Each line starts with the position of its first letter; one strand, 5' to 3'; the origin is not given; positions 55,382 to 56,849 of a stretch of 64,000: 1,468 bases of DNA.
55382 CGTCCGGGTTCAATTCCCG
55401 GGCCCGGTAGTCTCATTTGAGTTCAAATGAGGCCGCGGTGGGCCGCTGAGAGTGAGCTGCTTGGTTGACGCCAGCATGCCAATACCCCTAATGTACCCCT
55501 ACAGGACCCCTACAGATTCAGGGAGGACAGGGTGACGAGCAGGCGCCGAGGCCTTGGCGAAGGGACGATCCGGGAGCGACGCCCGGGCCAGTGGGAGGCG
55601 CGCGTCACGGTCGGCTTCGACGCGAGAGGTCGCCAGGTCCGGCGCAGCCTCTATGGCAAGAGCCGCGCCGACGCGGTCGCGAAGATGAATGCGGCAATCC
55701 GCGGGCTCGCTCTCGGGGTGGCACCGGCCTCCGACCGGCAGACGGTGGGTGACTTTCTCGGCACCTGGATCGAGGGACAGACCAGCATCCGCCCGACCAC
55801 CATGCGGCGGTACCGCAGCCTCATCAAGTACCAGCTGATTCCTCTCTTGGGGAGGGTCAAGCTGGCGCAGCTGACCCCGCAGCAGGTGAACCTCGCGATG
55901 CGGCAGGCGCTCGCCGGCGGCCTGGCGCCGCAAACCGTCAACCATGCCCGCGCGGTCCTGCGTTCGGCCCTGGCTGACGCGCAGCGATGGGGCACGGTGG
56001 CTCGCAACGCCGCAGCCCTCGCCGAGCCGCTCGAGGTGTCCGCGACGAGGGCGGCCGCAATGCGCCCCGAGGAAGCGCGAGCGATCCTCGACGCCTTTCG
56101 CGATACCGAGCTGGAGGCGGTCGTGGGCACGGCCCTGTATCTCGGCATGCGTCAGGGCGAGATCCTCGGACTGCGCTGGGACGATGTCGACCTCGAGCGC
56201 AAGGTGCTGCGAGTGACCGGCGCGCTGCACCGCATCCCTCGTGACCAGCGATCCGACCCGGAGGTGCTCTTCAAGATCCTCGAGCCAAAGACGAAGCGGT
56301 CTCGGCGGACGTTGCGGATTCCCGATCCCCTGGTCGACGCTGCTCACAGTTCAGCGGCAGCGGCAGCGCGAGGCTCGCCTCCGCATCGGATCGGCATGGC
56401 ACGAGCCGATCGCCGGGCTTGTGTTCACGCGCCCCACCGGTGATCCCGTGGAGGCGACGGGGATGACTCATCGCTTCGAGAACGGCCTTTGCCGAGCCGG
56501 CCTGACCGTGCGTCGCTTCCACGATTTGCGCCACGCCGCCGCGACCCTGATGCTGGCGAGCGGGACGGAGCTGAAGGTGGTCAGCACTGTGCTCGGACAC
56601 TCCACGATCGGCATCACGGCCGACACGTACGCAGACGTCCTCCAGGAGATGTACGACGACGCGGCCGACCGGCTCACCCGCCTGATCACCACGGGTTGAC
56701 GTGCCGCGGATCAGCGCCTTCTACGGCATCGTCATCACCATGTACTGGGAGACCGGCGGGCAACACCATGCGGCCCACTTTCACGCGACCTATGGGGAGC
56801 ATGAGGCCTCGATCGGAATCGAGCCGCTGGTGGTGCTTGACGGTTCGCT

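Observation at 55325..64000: Tandem integrase modules of an integrative mobilisable element at tRNA-Leu(TAA)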

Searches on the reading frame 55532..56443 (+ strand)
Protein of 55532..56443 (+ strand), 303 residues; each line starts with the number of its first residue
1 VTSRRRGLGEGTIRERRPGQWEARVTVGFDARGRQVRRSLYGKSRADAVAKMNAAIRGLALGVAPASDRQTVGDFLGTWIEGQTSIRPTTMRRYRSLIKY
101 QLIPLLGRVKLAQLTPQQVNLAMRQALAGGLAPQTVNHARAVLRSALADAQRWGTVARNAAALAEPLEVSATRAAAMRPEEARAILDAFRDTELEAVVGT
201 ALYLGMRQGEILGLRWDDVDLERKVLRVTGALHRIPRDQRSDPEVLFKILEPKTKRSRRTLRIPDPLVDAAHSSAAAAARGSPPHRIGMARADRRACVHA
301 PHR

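Call 7: search_protein_families(library=pfam, proteins=[window:55532-56443:+], max_evalue=0.01)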
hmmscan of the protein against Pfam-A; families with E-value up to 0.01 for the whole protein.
window:55532-56443:+ (303 aa): 3 families
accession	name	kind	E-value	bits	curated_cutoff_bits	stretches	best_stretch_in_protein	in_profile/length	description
PF14659.12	Phage_int_SAM_3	-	1.3e-08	35.4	22.6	1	71-119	1-50/58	Phage integrase, N-terminal SAM-like domain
PF00589.27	Phage_integrase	-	3.5e-07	30.6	27.1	1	177-228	3-58/172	Phage integrase family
PF22022.2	Phage_int_M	-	0.0063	17.2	27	0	78-152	7-85/96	Phage integrase central domain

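Call 72: find_encoding_contigs(protein=window:55532-56443:+, flank=10000, max_places=6)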
Protein window:55532-56443:+ (303 aa): no gene with exactly this product is on record in the collection.

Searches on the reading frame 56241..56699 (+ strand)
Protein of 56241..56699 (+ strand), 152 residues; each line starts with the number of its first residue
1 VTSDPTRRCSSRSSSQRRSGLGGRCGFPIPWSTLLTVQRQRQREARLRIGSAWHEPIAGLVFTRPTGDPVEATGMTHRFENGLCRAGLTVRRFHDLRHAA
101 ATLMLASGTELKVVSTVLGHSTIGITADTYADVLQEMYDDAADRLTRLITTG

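Call 7: search_protein_families(library=pfam, proteins=[window:56241-56699:+], max_evalue=0.01)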
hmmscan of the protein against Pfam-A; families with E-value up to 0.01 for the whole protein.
window:56241-56699:+ (152 aa): 1 family
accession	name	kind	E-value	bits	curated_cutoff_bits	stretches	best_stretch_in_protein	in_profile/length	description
PF00589.27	Phage_integrase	-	8.6e-12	45.6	27.1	1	58-135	93-170/172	Phage integrase family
